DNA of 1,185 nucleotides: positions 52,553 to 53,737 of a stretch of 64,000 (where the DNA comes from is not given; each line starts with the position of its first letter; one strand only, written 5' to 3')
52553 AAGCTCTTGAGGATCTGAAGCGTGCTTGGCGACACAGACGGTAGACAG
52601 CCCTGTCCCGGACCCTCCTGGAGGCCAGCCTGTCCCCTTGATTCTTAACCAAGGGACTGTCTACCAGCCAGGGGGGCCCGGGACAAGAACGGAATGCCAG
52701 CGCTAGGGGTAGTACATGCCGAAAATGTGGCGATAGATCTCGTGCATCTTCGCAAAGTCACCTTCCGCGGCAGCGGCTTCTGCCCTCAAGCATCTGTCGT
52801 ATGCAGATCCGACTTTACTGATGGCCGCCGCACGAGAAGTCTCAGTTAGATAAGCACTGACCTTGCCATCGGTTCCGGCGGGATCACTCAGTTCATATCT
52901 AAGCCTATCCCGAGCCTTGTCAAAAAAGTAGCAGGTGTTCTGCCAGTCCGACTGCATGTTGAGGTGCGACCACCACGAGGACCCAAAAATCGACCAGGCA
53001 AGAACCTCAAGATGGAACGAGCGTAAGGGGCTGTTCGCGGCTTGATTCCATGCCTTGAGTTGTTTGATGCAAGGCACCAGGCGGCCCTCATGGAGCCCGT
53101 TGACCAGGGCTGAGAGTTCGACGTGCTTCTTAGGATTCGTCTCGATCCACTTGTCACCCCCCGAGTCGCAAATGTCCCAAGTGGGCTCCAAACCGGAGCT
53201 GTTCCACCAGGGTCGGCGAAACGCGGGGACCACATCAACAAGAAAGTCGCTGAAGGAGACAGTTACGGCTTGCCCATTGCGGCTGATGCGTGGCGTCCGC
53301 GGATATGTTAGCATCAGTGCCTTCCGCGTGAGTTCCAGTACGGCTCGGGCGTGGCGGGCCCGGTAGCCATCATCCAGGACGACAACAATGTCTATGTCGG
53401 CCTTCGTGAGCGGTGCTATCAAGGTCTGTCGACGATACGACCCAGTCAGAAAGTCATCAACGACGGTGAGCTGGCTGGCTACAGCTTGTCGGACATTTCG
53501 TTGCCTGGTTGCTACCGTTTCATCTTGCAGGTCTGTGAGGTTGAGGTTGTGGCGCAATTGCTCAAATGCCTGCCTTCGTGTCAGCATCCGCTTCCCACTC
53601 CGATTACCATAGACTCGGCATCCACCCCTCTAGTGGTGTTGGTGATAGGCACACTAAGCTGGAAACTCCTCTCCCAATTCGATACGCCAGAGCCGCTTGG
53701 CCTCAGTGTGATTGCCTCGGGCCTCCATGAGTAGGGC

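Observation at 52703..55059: SLATT two-TM protein translationally coupled to two tandem, divergent SMODS/CD-NTase-like nucleotidyltransferases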

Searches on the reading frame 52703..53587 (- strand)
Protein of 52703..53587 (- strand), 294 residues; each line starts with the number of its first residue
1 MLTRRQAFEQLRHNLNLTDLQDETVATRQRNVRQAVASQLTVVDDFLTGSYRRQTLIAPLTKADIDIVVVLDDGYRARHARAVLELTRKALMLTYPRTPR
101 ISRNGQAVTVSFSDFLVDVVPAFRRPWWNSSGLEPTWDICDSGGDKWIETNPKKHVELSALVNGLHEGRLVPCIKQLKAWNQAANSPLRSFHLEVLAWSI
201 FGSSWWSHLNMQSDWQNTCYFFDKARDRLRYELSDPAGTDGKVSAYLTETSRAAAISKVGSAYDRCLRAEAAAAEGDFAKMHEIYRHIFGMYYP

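Call 3: search_protein_families(library=pfam, proteins=[window:52703-53587:-], max_evalue=0.1)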
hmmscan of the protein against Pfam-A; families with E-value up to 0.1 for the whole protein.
window:52703-53587:- (294 aa): 3 families
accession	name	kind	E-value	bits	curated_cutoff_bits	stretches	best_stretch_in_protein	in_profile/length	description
PF18144.7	SMODS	-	8.2e-22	78.6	26.5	1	5-160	4-161/164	Second Messenger Oligonucleotide or Dinucleotide Synthetase domain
PF01909.29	NTP_transf_2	-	0.0092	16.8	21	1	31-76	3-45/93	Nucleotidyltransferase domain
PF14792.12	DNA_pol_B_palm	-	0.091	13.4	25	0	26-83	8-62/113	DNA polymerase beta palm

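Call 4: search_protein_families(library=padloc, proteins=[window:52703-53587:-], max_evalue=0.1)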
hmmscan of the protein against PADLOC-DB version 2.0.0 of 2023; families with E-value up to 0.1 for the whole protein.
window:52703-53587:- (294 aa): 35 families (the best 25 are shown)
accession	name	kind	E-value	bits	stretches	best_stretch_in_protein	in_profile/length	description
PDLC00823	Cyclase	-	2.3e-78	261.7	1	2-294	3-282/285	oligonucleotide-cyclase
PDLC00809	Cyclase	-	2.2e-51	173.2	1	1-294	1-293/295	oligonucleotide-cyclase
PDLC00776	Cyclase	-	2.9e-36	123.3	1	3-294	4-284/287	oligonucleotide-cyclase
PDLC00805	Cyclase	-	2e-31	107.6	1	7-290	28-310/314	oligonucleotide-cyclase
PDLC00786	Cyclase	-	2.2e-25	87.6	1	5-294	4-292/293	oligonucleotide-cyclase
PDLC00814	Cyclase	-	7.1e-25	86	1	5-234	6-231/295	oligonucleotide-cyclase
PDLC00810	Cyclase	-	9.4e-23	79.2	1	3-290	3-293/335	oligonucleotide-cyclase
PDLC00820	Cyclase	-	5e-22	76.6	1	3-294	2-276/324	oligonucleotide-cyclase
PDLC00773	Cyclase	-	4e-21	73.9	1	40-293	43-294/334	oligonucleotide-cyclase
PDLC00822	Cyclase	-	4.7e-21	73.5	2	6-122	5-125/375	oligonucleotide-cyclase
PDLC00796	Cyclase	-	2e-20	71.6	1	5-294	4-285/432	oligonucleotide-cyclase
PDLC00802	Cyclase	-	1e-19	69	1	98-294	137-329/332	oligonucleotide-cyclase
PDLC00818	Cyclase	-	2.8e-19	67.8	2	114-294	131-293/322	oligonucleotide-cyclase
PDLC00803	Cyclase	-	4.2e-18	63.9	1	23-264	23-244/253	oligonucleotide-cyclase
PDLC00769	Cyclase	-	1.8e-17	61.6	1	10-247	9-232/261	oligonucleotide-cyclase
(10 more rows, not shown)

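Call 7: search_protein_families(library=ncbifam, proteins=[window:52703-53587:-], max_evalue=0.1)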
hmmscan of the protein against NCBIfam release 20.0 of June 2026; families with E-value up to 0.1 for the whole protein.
window:52703-53587:- (294 aa): 4 families
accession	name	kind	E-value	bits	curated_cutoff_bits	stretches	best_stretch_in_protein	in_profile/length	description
NF041117.1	CBASS_cyclase_b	equivalog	1.9e-57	195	200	1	8-290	1-275/275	CBASS oligonucleotide cyclase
NF041116.1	CBASS_cyclase_a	equivalog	1.3e-14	54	200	1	33-197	34-207/317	CBASS oligonucleotide cyclase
TIGR03671.1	cca_archaeal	equivalog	0.00011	21.1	281.3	1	30-124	28-120/410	CCA tRNA nucleotidyltransferase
NF053871.1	DS2_2_antiphage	equivalog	0.026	13.8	350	1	40-76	40-74/294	anti-phage nucleotidyltransferase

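Call 14: find_homologous_proteins(query=window:52703-53587:-, max_evalue=1e-10)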
Query window:52703-53587:- (294 aa): 1143 proteins with E <= 1e-10 among 6243 candidates; the best 120 are listed.
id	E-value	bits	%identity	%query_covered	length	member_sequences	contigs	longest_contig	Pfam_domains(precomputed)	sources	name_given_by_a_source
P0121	4.0e-184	628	93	100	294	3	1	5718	PF18144.8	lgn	-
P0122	4.0e-122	425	65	100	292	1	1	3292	PF18144.8,PF21654.4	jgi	jgi:hypothetical protein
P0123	3.2e-120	419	65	100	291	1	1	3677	PF18144.8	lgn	-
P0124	9.4e-120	417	66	100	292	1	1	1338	PF18144.8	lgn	-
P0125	1.7e-119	416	65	100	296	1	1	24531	PF18144.8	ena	-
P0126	2.0e-119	416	65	100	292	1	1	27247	PF18144.8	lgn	-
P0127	3.8e-119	415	63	100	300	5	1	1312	PF18144.8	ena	-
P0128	6.3e-119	414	65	100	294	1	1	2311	PF18144.8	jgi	jgi:hypothetical protein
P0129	2.2e-118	413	65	100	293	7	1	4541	PF18144.8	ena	-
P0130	3.0e-118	412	64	100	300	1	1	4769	PF18144.8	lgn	-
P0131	1.1e-117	410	63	100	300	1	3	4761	PF18144.8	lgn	-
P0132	1.5e-117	410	64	100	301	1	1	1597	PF18144.8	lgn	-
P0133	3.4e-117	409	63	100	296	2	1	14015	PF18144.8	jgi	jgi:hypothetical protein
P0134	3.8e-117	409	64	100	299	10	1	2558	PF18144.8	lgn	-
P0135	5.0e-117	408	63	100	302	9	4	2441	PF18144.8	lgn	-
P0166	4.2e-114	399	63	100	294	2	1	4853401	PF18144.8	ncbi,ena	-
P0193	7.7e-109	381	60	100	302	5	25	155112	PF18144.8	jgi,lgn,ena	jgi:hypothetical protein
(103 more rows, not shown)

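Call 15: find_encoding_contigs(protein=P0166, flank=6000, max_places=3)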
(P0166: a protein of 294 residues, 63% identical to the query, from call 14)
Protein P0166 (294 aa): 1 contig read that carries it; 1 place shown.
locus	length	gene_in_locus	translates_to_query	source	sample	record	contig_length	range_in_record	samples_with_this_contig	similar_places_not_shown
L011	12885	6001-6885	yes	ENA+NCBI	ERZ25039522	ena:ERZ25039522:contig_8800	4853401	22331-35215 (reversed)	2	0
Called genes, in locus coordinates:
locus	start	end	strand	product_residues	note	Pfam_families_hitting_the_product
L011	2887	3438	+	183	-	PF22837:M_Eco57I_C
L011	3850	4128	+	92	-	-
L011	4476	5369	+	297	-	-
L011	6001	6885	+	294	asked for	PF18144:SMODS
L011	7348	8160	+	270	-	PF00702:Hydrolase, PF13419:HAD_2 (weak), PF13242:Hydrolase_like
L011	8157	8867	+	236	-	-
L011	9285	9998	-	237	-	-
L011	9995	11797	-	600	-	-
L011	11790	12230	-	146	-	-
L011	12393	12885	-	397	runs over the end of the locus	PF00772:DnaB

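Call 16: find_encoding_contigs(protein=P0193, flank=6000, max_places=4)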
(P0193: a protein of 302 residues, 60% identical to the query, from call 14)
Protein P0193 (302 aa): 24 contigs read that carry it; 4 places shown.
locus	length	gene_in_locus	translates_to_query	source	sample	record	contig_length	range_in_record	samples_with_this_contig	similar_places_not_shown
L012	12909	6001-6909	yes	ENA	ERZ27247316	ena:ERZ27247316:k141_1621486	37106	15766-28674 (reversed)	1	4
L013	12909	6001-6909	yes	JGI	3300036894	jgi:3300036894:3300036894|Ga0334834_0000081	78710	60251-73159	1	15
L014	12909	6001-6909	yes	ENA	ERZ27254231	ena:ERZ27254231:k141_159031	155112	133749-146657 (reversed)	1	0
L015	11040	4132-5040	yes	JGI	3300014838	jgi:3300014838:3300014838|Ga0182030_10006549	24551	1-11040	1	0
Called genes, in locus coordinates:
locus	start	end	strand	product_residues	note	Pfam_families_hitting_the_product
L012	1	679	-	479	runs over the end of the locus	-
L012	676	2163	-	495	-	-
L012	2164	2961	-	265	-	-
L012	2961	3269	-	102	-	PF19607:DUF6112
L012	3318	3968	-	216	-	PF00877:NLPC_P60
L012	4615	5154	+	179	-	-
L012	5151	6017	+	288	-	PF18144:SMODS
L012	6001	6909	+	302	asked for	PF18144:SMODS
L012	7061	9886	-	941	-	PF14280:DUF4365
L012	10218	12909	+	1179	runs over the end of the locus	PF08751:TrwC, PF01443:Viral_helicase1 (faint), PF13245:AAA_19, PF13401:AAA_22 (weak), PF13604:AAA_30, PF13538:UvrD_C_2 (weak)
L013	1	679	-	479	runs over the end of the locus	-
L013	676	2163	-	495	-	-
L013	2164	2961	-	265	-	-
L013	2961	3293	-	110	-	PF19607:DUF6112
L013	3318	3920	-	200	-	PF00877:NLPC_P60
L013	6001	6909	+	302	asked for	PF18144:SMODS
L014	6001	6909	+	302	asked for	PF18144:SMODS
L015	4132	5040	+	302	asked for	PF18144:SMODS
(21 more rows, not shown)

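Call 24: search_solved_structures(query=window:52703-53587:-, max_evalue=0.01, show_alignments=1)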
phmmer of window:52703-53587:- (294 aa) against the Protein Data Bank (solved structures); distinct sequences matched with E-value up to 0.01: 11.
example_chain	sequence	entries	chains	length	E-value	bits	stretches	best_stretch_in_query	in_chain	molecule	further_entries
6p8u_A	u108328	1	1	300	2e-16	63.2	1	1-257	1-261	Nucleotidyltransferase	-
6p82_A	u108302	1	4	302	3.8e-16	62.3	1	5-257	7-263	Nucleotidyltransferase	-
6p8j_C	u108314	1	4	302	4.3e-15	58.9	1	5-257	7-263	Nucleotidyltransferase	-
9sa4_A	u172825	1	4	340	3.5e-11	46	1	44-183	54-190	CD-NTase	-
9sa5_A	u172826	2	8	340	1.7e-10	43.8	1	44-183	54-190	CD-NTase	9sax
9ntn_G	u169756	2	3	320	5.8e-08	35.5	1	44-270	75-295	CdnD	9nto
7ljl_A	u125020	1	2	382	2.8e-05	26.6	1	7-114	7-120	Cyclic AMP-AMP-GMP synthase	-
7d48_A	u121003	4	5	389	3.2e-05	26.5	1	7-114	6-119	Cyclic AMP-AMP-GMP synthase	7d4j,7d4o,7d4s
7to3_C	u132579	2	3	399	3.3e-05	26.4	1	7-114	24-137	Cyclic AMP-AMP-GMP synthase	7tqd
7ljm_A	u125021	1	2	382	0.00016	24.2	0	38-122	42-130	CD-NTase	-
7d4u_A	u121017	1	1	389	0.0019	20.7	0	7-114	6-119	Cyclic AMP-AMP-GMP synthase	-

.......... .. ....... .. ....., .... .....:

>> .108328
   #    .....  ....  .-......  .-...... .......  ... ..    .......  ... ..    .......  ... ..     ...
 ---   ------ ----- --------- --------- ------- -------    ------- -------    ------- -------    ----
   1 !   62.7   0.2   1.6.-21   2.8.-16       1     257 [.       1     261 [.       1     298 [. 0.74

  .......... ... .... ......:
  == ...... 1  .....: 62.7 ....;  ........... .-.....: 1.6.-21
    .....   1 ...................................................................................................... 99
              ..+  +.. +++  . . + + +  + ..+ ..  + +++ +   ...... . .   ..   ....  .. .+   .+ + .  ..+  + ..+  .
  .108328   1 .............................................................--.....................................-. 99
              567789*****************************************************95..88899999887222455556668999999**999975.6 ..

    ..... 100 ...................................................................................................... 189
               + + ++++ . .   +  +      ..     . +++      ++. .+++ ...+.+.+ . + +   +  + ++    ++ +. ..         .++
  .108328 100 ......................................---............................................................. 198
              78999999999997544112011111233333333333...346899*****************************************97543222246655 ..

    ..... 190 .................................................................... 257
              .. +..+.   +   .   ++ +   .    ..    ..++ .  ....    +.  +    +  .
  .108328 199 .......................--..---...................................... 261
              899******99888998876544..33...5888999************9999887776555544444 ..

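Call 26: find_related_loci(query=A1, collection=metagenome_contigs, flank=4000)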
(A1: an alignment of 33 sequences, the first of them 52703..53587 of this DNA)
Query A1 (294 aa) in metagenome_contigs; peptide patterns used: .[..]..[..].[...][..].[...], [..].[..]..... (x = any residue, [..] = any of these).
554 stretches matched a pattern; 399 encode a relative of the query (tblastn E <= 1e-3); the best 80 are kept; 80 distinct loci.
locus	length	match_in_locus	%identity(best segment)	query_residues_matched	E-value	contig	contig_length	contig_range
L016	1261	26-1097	63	1-294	2e-136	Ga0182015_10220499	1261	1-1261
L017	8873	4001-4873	63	1-294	6e-123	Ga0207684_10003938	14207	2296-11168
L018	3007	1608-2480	62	1-294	3e-125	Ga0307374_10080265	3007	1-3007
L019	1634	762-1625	62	1-292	3e-130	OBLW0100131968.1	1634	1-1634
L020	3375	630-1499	64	2-294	5e-124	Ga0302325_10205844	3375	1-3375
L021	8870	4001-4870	61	2-294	6e-120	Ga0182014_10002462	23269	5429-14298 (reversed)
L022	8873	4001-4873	64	1-294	6e-120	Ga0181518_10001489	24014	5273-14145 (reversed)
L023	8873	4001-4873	61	1-294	9e-119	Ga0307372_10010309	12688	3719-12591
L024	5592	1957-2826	61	1-294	2e-118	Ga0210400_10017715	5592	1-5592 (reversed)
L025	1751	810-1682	63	1-294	4e-126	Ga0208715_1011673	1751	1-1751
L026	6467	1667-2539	63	1-293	1e-117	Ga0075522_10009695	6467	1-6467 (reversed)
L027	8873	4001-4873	61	1-294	1e-117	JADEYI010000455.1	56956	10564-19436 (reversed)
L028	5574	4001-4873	62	1-294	2e-116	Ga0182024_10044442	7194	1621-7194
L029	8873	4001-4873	60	1-294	1e-115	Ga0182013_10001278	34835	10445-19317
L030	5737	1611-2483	59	2-294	2e-113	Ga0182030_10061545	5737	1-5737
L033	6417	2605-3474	60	2-292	3e-111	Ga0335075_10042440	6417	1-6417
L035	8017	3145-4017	58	1-294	2e-105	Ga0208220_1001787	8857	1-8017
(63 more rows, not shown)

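Call 30: search_protein_families(library=pfam, proteins=[L021:3054-3980:+, L021:2131-2994:+, L021:1572-2078:+, L021:1060-1575:+, L035:4124-5062:-, L035:6886-7437:-, L011:4422-5369:+, L033:2037-2615:+], max_evalue=0.01)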
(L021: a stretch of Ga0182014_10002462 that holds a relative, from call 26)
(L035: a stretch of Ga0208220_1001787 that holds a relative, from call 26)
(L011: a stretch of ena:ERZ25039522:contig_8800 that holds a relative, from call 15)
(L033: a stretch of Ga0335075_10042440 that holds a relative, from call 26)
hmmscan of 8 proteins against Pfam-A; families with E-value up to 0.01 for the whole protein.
L021:3054-3980:+ (308 aa): 1 family
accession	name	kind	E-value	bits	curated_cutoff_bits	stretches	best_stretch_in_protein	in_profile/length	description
PF18159.6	S_4TM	-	1.3e-78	264.8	26.9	1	10-295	2-290/291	SMODS-associating 4TM effector domain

L021:2131-2994:+ (287 aa): 2 families
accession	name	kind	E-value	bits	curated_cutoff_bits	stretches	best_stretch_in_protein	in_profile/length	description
PF18144.7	SMODS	-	2.1e-20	74.1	26.5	1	4-160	3-164/164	Second Messenger Oligonucleotide or Dinucleotide Synthetase domain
PF01909.29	NTP_transf_2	-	2.6e-05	24.9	21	1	31-74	3-45/93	Nucleotidyltransferase domain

L021:1572-2078:+ (168 aa): 1 family
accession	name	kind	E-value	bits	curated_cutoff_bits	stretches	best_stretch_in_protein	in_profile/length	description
PF18173.6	bacHORMA_2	-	3.3e-19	69.8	27.3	1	6-153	2-149/166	Bacterial HORMA domain 2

L021:1060-1575:+ (171 aa): 0 families

L035:4124-5062:- (312 aa): 1 family
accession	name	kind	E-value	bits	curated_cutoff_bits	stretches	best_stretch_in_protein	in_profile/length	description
PF18144.7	SMODS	-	3.8e-09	37.4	26.5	1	27-182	2-164/164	Second Messenger Oligonucleotide or Dinucleotide Synthetase domain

L035:6886-7437:- (183 aa): 1 family
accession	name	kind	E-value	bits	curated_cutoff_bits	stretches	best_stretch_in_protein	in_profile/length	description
PF18173.6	bacHORMA_2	-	5.1e-60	202.6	27.3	1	14-180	2-165/166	Bacterial HORMA domain 2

L011:4422-5369:+ (315 aa): 0 families

L033:2037-2615:+ (192 aa): 2 families
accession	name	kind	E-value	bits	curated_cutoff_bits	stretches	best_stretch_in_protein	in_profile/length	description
PF18142.6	SLATT_fungal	-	0.0044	17.5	26.5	1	49-150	12-115/121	SMODS and SLOG-associating 2TM effector domain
PF03929.21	PepSY_TM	-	0.0085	16.4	28.8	0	48-88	174-203/295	PepSY-associated TM region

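Call 42: find_encoding_contigs(protein=P0121, flank=6000, max_places=3)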
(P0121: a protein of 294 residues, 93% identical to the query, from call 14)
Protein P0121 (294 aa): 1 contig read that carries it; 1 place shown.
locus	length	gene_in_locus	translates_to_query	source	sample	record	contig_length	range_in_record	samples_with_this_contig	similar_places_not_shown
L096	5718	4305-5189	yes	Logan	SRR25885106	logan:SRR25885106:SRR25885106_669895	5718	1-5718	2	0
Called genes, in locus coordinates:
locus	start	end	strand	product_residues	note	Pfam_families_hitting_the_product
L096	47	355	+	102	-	-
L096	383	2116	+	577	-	PF07669:Eco57I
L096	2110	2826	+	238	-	PF04555:XhoI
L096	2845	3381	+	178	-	-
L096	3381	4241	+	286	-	PF18144:SMODS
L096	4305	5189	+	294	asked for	PF18144:SMODS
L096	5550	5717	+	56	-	?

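Call 75: find_related_loci(query=A1, collection=viral_contigs, flank=4000)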
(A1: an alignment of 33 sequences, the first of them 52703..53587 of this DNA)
Query A1 (294 aa) in viral_contigs; peptide patterns used: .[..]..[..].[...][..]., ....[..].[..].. (x = any residue, [..] = any of these).
53 stretches matched a pattern; 1 encode a relative of the query (tblastn E <= 1e-3); 1 distinct loci.
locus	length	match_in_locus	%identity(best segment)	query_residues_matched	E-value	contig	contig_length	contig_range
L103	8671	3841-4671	42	7-294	3e-62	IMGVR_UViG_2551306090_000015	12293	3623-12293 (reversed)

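Call 76: search_dna_similar(query=window:52703-53587:-, collection=plasmids, mode=protein, max_rows=20)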
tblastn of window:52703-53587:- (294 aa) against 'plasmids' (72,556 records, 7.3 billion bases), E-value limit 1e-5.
Records with a match: 52; places in all: 54; records where one place covers at least 80% of the query: 27.
Best place of each record, by identity: <60% 52.
By first word of the organism name: Rhodococcus 7; Rhizobium 6; Latilactobacillus 3; Enterococcus 3; Nostoc 2; Arthrobacter 2; Streptomyces 2; Moraxella 2; Methylocystis 1; Hymenobacter 1; and 23 more.
By predicted mobility (MOB-suite, as given by PLSDB): non-mobilizable 20; mobilizable 18; conjugative 14.
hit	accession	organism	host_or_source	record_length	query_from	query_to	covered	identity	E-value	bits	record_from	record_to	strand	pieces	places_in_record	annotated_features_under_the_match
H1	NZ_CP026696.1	Nostoc sp. 'Lobaria pulmonaria (5183) cyanobiont'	Lobaria pulmonaria thallus,lichen ...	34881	3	294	99%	43.4%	3e-61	216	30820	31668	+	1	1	CBASS oligonucleotide cyclase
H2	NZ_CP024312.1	Rhizobium sp. NXC24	Phaseolus vulgaris,cell culture,plant ...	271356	1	294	100%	43.1%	3e-61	216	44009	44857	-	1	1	CBASS oligonucleotide cyclase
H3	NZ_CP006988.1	Rhizobium etli bv. mimosae str. IE4771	Phaseolus vulgaris,whole organism,nodule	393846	3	294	99%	42.3%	2e-59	211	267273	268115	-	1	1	CBASS oligonucleotide cyclase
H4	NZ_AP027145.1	Methylocystis iwaonis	-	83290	6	260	87%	43.8%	2e-53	194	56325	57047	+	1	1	CBASS oligonucleotide cyclase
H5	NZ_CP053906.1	Hymenobacter sp. BRD67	cell culture,soil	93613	1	294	100%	29.0%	4e-18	92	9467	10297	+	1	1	hypothetical protein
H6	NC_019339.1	Arthrobacter sp. J3.49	heavy aromatic hydrocarbon contaminated ...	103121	1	293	100%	28.7%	1e-15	84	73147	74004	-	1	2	nucleotidyltransferase | S-4TM family putative pore-forming effector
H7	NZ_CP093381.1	Rhodococcus opacus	cell culture,forest soil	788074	7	294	98%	28.9%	2e-18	93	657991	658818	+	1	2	CBASS oligonucleotide cyclase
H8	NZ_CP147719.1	Bradyrhizobium sp. 2S1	-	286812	1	294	100%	27.9%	2e-23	107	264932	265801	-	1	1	CBASS oligonucleotide cyclase | hypothetical protein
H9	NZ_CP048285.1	Rhizobium leguminosarum bv. viciae 248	Fava bean,whole organism,nodules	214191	1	294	100%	27.7%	3e-22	103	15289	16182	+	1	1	CBASS oligonucleotide cyclase | hypothetical protein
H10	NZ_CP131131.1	Shinella zoogloeoides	isolate,Activated charcoal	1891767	1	294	100%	27.6%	5e-21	100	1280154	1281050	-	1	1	none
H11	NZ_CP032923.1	Agrobacterium tumefaciens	Euonymus sp.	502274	1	294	100%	27.6%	6e-21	100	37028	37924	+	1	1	CBASS oligonucleotide cyclase | HORMA domain containing protein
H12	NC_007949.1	Polaromonas sp. JS666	-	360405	1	294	100%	27.3%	6e-21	100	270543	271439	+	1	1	CBASS oligonucleotide cyclase | hypothetical protein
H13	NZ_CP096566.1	Rhodococcus qingshengii JCM 15477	sandy loam,soil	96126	1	289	98%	27.2%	9e-12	73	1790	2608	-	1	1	hypothetical protein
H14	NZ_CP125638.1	Rhizobium leguminosarum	Phaseolus vulgaris,Pure culture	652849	1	294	100%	26.4%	2e-17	90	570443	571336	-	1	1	CBASS oligonucleotide cyclase | HORMA domain containing protein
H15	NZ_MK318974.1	Rhizobium rhizogenes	-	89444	1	294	100%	26.0%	6e-21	100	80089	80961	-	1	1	CBASS oligonucleotide cyclase | hypothetical protein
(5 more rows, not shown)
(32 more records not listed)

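Call 77: get_annotated_region(hit=H6, flank=4000)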
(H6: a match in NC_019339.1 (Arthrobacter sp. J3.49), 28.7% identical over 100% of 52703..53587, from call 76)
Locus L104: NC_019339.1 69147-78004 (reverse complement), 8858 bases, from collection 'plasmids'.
description: Arthrobacter sp. J3.49 plasmid pJ349-116, complete sequence
organism: Arthrobacter sp. J3.49 (NCBI taxid 347213)
taxonomy: Bacteria; Actinomycetota; Actinomycetes; Micrococcales; Micrococcaceae; Arthrobacter; Arthrobacter sp. J3.49
host: -; source: heavy aromatic hydrocarbon contaminated soil; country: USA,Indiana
typing (MOB-suite, as given by PLSDB): conjugative; relaxase MOBP; mating-pair formation MPF_T
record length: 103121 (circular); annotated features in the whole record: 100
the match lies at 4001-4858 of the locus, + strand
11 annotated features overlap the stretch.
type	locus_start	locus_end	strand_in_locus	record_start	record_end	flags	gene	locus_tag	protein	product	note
CDS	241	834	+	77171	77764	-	-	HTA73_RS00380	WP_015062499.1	hypothetical protein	-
CDS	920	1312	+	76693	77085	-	-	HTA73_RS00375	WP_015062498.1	hypothetical protein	-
CDS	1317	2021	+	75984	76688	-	-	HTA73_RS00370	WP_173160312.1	RES domain-containing protein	-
CDS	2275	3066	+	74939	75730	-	-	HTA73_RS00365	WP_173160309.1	nucleotidyltransferase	-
CDS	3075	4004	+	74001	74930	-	-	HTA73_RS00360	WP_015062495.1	S-4TM family putative pore-forming effector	-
CDS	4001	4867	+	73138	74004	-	-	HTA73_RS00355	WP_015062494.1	nucleotidyltransferase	-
CDS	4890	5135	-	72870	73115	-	-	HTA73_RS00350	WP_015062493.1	helix-turn-helix domain-containing protein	-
CDS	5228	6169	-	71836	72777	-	-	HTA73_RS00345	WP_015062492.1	hypothetical protein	-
CDS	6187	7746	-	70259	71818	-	-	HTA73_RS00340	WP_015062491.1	relaxase/mobilization nuclease domain-containing protein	-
CDS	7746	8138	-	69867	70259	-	mobC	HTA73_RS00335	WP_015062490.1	plasmid mobilization relaxosome protein MobC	-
CDS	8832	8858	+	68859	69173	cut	-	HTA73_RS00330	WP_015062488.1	hypothetical protein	-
